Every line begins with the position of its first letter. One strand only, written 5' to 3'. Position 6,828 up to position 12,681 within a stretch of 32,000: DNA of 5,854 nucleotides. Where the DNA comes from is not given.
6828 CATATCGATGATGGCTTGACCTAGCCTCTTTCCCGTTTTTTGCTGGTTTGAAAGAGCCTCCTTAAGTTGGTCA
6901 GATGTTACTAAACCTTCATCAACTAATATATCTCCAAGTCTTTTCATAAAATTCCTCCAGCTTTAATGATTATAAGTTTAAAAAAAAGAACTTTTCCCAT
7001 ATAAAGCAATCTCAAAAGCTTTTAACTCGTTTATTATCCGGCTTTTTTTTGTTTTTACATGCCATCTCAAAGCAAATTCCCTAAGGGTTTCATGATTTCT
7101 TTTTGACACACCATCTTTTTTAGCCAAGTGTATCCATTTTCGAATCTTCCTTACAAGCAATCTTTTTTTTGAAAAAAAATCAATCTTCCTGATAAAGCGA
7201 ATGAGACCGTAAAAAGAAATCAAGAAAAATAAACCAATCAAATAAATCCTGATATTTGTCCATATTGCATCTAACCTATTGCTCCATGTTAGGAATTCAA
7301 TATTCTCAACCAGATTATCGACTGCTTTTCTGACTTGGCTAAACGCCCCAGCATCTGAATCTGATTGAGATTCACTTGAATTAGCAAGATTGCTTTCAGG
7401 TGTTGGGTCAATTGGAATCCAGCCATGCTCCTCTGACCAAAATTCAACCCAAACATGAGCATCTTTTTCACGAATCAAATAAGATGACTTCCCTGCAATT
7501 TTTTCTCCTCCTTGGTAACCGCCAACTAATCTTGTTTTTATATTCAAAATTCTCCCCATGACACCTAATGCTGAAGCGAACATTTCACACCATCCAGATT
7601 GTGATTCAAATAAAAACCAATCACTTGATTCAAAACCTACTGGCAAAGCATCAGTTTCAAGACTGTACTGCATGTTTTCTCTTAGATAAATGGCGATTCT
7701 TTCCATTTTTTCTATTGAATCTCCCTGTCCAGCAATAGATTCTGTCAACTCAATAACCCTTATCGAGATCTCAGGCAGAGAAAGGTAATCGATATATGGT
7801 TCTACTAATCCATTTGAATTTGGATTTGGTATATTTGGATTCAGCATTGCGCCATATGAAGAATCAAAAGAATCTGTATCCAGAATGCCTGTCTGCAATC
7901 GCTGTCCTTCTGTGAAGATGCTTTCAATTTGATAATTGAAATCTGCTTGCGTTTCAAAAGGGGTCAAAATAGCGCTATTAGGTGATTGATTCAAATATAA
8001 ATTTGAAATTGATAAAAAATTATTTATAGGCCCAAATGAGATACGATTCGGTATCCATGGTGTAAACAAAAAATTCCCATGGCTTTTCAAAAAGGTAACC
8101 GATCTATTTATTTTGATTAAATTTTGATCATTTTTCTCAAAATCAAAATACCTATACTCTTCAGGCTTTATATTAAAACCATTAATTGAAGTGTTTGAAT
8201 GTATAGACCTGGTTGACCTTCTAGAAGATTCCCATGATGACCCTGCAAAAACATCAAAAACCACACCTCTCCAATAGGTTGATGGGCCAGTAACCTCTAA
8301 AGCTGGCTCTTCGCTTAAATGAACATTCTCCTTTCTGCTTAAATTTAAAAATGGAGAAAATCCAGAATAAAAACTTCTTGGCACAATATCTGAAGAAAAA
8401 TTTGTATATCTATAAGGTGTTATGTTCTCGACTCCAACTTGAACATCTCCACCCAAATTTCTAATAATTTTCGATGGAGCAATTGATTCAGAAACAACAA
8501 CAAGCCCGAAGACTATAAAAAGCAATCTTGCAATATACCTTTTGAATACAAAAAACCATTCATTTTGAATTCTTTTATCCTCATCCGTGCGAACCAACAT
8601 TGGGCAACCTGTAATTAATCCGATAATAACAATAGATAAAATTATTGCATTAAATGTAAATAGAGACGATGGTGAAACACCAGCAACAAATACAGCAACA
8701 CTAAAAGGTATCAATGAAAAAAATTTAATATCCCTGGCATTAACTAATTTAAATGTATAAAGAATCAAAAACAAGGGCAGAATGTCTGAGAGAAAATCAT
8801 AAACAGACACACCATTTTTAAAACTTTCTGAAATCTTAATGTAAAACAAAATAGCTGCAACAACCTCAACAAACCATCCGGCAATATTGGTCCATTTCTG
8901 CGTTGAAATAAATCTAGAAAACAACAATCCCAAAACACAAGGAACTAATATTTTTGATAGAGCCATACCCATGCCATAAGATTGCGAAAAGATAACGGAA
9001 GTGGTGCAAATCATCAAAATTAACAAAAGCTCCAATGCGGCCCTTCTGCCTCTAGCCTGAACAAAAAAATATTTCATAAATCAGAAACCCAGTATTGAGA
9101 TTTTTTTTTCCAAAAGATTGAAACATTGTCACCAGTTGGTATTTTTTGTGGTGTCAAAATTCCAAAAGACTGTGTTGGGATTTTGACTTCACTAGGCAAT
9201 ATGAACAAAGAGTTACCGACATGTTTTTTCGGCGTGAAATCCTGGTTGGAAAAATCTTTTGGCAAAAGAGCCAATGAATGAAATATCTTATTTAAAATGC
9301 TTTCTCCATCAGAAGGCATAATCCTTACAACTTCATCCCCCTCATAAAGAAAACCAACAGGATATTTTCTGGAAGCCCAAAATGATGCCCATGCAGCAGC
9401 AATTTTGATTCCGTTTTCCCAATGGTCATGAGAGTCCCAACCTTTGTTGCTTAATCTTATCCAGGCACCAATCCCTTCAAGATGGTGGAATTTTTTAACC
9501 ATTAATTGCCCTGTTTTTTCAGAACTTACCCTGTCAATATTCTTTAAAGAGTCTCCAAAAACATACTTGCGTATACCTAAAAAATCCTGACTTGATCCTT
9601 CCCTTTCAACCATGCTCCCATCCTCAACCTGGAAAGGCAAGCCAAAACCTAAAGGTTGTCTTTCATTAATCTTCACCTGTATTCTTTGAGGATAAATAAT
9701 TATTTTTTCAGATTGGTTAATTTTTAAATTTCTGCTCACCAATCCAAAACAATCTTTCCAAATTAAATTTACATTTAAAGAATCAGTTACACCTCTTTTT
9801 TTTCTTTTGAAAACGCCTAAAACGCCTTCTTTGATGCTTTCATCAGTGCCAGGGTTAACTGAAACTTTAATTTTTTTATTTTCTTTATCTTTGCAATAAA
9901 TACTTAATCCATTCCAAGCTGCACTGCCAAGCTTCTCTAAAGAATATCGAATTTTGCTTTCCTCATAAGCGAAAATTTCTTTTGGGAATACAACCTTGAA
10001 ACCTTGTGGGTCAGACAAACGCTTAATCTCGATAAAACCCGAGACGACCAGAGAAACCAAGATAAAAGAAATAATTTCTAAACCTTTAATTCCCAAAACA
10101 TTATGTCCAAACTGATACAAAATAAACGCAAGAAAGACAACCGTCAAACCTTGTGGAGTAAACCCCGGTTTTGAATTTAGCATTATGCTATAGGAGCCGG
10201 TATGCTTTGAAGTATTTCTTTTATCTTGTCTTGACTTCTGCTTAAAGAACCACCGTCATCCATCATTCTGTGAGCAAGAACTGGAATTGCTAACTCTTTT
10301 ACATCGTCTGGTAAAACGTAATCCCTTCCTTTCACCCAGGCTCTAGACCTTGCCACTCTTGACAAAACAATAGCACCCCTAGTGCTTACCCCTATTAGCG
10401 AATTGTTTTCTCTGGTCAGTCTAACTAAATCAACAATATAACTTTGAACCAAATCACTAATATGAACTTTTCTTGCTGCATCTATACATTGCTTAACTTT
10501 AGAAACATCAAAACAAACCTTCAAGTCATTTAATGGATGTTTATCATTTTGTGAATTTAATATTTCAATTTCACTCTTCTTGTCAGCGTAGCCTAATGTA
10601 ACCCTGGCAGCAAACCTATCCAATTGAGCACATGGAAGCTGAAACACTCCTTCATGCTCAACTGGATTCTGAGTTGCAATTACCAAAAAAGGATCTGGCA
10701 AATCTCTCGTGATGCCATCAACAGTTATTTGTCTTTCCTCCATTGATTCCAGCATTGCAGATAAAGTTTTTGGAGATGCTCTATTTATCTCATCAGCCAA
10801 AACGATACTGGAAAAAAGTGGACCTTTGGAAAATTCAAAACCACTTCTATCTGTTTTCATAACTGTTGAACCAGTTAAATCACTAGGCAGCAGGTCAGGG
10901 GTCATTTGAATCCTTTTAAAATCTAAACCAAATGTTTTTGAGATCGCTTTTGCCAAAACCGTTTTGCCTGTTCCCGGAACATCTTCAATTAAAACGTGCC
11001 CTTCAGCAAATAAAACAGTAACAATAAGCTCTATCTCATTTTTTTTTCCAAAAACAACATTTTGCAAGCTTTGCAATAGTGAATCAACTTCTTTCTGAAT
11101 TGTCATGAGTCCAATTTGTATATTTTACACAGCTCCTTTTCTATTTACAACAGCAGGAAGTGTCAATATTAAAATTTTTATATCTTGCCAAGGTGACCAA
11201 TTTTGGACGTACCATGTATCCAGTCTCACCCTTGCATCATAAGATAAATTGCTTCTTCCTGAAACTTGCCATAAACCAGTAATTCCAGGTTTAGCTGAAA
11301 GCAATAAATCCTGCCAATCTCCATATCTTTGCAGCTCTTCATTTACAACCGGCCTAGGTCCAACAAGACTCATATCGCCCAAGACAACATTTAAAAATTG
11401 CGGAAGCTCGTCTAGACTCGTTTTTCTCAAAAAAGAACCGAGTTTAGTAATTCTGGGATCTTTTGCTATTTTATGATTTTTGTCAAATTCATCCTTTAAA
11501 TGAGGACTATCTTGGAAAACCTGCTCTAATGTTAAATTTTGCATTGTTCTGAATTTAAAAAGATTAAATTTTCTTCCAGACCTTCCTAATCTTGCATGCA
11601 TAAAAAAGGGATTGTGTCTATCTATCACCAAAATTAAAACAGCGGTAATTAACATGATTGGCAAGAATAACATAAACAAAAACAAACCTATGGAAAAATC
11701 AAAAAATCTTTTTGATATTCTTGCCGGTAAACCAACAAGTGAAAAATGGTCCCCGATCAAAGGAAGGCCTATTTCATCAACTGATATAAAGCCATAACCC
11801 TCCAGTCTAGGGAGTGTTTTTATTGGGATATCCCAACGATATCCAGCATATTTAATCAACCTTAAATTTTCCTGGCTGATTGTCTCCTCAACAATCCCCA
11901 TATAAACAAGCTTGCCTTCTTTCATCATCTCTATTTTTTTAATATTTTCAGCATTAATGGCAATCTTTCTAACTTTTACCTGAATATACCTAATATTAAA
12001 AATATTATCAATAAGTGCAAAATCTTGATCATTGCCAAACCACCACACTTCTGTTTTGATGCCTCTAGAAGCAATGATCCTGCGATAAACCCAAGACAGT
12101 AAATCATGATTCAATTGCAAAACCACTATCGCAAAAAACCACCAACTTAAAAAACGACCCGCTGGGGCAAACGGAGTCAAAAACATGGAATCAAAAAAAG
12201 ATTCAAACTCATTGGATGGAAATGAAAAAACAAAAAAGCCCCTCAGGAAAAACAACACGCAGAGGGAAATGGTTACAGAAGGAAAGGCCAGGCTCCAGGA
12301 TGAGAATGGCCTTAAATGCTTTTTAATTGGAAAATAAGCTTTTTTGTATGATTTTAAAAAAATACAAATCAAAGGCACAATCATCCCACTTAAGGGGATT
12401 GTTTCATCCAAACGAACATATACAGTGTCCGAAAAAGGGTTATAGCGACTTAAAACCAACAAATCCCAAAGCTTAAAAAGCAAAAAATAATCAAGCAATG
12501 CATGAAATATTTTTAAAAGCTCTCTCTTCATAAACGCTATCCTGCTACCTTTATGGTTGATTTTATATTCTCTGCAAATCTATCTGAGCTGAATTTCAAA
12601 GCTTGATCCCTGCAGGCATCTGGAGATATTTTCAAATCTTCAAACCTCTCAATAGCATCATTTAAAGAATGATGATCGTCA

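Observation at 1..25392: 25-kb co-directional array fusing type IV pilus genes, MoxR/DUF58/transglutaminase, a glycan-assembly cluster and two lipoproteins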

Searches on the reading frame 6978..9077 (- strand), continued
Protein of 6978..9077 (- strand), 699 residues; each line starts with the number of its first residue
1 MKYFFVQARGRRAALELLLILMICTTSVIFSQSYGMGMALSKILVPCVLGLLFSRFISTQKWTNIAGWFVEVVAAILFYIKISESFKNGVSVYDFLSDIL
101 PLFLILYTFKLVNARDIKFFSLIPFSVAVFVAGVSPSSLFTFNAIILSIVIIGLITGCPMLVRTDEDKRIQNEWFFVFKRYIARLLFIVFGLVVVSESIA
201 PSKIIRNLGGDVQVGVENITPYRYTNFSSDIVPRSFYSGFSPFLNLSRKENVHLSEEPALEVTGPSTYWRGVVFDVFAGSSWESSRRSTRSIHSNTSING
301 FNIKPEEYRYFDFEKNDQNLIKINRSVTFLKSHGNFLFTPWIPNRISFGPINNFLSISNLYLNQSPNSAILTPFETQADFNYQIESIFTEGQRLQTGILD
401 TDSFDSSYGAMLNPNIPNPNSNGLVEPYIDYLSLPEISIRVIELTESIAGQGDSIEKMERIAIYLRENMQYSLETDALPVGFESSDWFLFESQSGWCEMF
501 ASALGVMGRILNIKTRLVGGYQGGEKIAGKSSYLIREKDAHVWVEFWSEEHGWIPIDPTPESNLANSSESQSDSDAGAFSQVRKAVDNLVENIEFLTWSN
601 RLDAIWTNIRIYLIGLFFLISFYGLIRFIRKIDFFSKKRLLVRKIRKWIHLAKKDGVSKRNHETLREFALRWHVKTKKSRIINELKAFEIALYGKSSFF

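Call 84: predict_structure(alignment_id=A1)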
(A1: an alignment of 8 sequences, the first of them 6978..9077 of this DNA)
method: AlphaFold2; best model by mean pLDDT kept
length: 699 residues; sequences in the alignment: 8
mean_pLDDT: 51.3   pTM: 0.32
mean pLDDT of the five models: 51.3, 48.9, 47.9, 47.2, 47.2
residues with pLDDT >= 90: 4; 70-90: 167; 50-70: 190; < 50: 338
segments of 3 or more residues with pLDDT < 50: 1-6, 34-37, 133-143, 157-167, 200-435, 473-475, 518-541, 563-603
pLDDT, mean of each block of 10 residues (from residue 1): 44 68 65 53 71 68 66 75 71 57 68 62 59 47 52 48 46 59 65 59 35 25 22 23 26 27 28 27 28 28 30 36 35 26 23 24 26 29 30 29 29 39 43 56 87 86 85 53 68 69 73 61 33 32 65 68 37 29 34 37 57 76 74 62 82 84 81 84 83 62
secondary structure, 60 per line:
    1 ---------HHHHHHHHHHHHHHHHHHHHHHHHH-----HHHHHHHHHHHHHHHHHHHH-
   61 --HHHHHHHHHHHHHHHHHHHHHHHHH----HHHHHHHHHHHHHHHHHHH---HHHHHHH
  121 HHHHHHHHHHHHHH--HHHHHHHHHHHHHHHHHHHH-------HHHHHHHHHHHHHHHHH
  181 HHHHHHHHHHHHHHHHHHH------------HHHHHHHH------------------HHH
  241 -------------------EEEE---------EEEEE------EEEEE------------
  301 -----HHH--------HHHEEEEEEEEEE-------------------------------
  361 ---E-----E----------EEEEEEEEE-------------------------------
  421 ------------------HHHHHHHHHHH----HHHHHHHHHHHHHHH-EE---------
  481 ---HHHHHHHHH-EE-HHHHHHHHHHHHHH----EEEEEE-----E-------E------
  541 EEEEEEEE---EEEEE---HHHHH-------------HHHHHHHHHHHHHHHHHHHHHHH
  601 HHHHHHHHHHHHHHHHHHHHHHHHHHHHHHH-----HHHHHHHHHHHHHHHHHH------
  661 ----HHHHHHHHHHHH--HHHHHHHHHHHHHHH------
elements in order (helices of 4 or more, strands of 3 or more residues): H10-34 H40-59 H63-87 H92-110 H114-134 H137-156 H164-199 H212-219 E260-263 E273-277 E284-288 E320-329 E381-389 H439-449 H454-468 H484-492 H497-510 E515-520 E541-548 E552-556 H560-564 H578-631 H637-654 H665-676 H679-693
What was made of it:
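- On MoxR–DUF58–TgpA trio: My model was too poor to judge (pLDDT 51, call 84).
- Tried and rejected: The transglutaminase used 8 sequences and gave pLDDT 51.3 (call 84).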

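Call 85: search_protein_families(library=padloc, proteins=[window:6978-9077:-], max_evalue=0.001)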
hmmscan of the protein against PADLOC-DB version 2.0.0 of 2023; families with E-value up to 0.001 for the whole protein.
window:6978-9077:- (699 aa): 0 families

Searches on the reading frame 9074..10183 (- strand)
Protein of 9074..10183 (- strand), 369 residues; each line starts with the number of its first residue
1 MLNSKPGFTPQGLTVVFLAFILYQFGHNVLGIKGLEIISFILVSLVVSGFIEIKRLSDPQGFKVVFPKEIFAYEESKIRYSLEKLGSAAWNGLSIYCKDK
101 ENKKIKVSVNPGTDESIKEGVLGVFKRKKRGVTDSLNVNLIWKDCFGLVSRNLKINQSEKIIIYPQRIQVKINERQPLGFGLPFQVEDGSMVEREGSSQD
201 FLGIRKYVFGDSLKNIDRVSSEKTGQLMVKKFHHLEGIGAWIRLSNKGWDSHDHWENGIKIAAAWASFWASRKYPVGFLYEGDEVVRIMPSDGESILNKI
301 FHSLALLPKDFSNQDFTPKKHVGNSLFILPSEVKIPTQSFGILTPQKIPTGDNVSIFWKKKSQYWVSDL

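Call 3: search_protein_families(library=pfam, proteins=[window:9074-10183:-])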
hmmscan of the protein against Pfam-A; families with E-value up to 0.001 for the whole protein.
window:9074-10183:- (369 aa): 1 family
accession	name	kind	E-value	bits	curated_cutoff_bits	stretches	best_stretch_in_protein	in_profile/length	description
PF01882.25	DUF58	-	0.00028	20.6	23.4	1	204-315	2-110/216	Protein of unknown function DUF58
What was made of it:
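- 9074..10183 (-): DUF58-like protein with an N-terminal TM; the middle gene of the MoxR trio. DUF58 E 2.8e-4, below the cut-off (call 3).
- Checked: The DUF58 call for 9074-10183 is below Pfam's cut-off (20.6 versus 23.4 bits, call 3).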

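Call 26: search_protein_families(library=ncbifam, proteins=[window:9074-10183:-], max_evalue=0.01)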
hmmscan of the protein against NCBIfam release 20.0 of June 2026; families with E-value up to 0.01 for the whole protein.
window:9074-10183:- (369 aa): 0 families

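Call 40: search_protein_families(library=pfam, proteins=[window:9074-10183:-], max_evalue=10)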
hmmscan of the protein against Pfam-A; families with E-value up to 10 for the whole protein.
window:9074-10183:- (369 aa): 2 families
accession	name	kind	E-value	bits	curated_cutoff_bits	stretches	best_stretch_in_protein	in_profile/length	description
PF01882.25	DUF58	-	0.00028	20.6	23.4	1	204-315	2-110/216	Protein of unknown function DUF58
PF11515.14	Cul7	-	0.81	10.5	25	1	114-144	30-60/78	Mouse development and cellular proliferation protein Cullin-7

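Call 85: search_protein_families(library=padloc, proteins=[window:9074-10183:-], max_evalue=0.001)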
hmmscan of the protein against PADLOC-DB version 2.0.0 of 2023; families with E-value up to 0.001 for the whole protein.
window:9074-10183:- (369 aa): 0 families

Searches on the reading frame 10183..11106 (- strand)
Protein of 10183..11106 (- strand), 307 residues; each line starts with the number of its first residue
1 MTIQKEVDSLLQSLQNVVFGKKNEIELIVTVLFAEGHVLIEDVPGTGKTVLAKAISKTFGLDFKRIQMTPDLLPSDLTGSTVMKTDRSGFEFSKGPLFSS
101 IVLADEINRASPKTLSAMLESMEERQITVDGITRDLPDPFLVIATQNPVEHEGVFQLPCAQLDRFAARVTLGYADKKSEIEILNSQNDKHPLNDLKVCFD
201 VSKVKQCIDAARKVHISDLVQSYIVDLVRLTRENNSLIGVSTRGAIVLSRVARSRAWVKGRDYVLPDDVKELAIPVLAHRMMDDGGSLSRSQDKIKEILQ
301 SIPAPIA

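Call 3: search_protein_families(library=pfam, proteins=[window:10183-11106:-])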
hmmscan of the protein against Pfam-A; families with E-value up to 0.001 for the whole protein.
window:10183-11106:- (307 aa): 6 families
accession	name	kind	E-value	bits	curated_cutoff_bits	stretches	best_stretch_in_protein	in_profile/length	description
PF07726.17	AAA_3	-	7.2e-58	194.6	27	1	37-166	1-130/131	ATPase family associated with various cellular activities (AAA)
PF17863.7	AAA_lid_2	-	6.2e-18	64.8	22.7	1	238-282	11-55/74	AAA lid domain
PF07728.20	AAA_5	-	1.5e-14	54.6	22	1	38-165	2-139/139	AAA domain (dynein-related subfamily)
PF20030.5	bpMoxR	-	4.4e-09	36.2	27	1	7-184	3-179/205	MoxR domain in the MoxR-vWA-beta-propeller ternary systems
PF00004.35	AAA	-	3.8e-08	34.3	21.2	1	43-170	6-128/131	ATPase family associated with various cellular activities (AAA)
PF00493.29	MCM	-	3.2e-05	23.6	23.3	1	33-150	55-175/224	MCM P-loop domain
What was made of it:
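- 10183..11106 (-): MoxR-type AAA+ ATPase. AAA_3 7e-58 and AAA_lid_2 6e-18 (call 3).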

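Call 85: search_protein_families(library=padloc, proteins=[window:10183-11106:-], max_evalue=0.001)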
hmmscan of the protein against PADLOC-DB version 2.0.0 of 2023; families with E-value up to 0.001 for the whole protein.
window:10183-11106:- (307 aa): 4 families
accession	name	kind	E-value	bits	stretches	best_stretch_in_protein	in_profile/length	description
PDLC02196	IetA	-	5.4e-05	20.8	1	14-94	101-178/374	-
PDLC04140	mad8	-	0.00029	18.5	1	18-62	5-54/314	mads_8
PDLC02195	IetA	-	0.00057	17.3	0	3-61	112-163/395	-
PDLC00915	TRIP13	-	0.00077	16.9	0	29-87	57-116/302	TRIP13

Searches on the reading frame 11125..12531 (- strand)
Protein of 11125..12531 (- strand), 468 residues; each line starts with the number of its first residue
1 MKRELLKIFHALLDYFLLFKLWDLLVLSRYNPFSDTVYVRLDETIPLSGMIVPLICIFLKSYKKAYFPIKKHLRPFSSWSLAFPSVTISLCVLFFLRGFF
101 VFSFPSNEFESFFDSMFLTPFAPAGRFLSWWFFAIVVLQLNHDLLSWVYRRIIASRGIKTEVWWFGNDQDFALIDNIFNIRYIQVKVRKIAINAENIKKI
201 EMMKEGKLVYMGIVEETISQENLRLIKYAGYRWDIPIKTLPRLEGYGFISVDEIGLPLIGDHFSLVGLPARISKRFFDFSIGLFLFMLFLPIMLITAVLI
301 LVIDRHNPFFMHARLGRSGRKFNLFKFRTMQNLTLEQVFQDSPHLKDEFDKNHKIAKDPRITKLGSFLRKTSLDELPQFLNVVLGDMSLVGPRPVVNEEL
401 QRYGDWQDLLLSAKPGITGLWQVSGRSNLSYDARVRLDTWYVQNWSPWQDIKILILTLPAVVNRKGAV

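Call 3: search_protein_families(library=pfam, proteins=[window:11125-12531:-])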
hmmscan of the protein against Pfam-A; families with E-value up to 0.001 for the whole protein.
window:11125-12531:- (468 aa): 1 family
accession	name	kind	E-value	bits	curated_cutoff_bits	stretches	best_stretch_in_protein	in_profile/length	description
PF02397.22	Bac_transf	-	3.9e-60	202.9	27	1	274-462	1-178/179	Bacterial sugar transferase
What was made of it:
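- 11125..12531 (-): WbaP-like polyprenyl-phosphate sugar-phosphate transferase (priming enzyme). Bac_transf 3.9e-60 (call 3).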

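Call 26: search_protein_families(library=ncbifam, proteins=[window:11125-12531:-], max_evalue=0.01)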
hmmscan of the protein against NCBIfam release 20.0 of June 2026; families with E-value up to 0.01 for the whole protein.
window:11125-12531:- (468 aa): 10 families
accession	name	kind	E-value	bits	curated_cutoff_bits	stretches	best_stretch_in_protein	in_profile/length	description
TIGR03022.1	WbaP_sugtrans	subfamily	4.9e-84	283.2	403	1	265-467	250-455/456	undecaprenyl-phosphate galactose phosphotransferase WbaP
TIGR03025.1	EPS_sugtrans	subfamily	1.3e-78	265.2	295.55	1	120-467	86-444/445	exopolysaccharide biosynthesis polyprenyl glycosylphosphotransferase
NF052601.1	undeca_RfbP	equivalog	5.8e-68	228.8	330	1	270-462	41-236/244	undecaprenyl-phosphate galactose phosphotransferase family protein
TIGR03023.1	WcaJ_sugtrans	equivalog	1.3e-58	199.4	410.75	1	38-467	25-452/453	undecaprenyl-phosphate glucose phosphotransferase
NF011751.0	PRK15204.1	equivalog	3.2e-57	194.2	907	1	264-467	270-475/476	undecaprenyl-phosphate galactose phosphotransferase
NF041877.1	EPS_EpsZ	equivalog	1.5e-48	165.6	800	1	274-467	266-458/459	exopolysaccharide biosynthesis polyisoprenyl-phosphate hexose-1-phosphate transferase EpsZ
TIGR03013.1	EpsB_2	subfamily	5.8e-37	127.8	393.35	1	271-467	252-442/443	TIGR03013 family XrtA/PEP-CTERM system glycosyltransferase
NF007518.0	PRK10124.1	equivalog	9.7e-33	113.6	684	1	270-458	270-454/464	undecaprenyl-phosphate glucose phosphotransferase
NF050817.1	PolSacchBiosHfsE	equivalog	3.4e-23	82.1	750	1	272-467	270-465/467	polysaccharide biosynthesis protein HfsE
NF045514.1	glycotran_HepC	equivalog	5.8e-23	81.3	140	1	271-396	114-213/220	heterocyst development glycosyltransferase HepC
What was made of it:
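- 11125..12531 (-): TIGR03022 and TIGR03025 matches are below their equivalog cut-offs (call 26).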
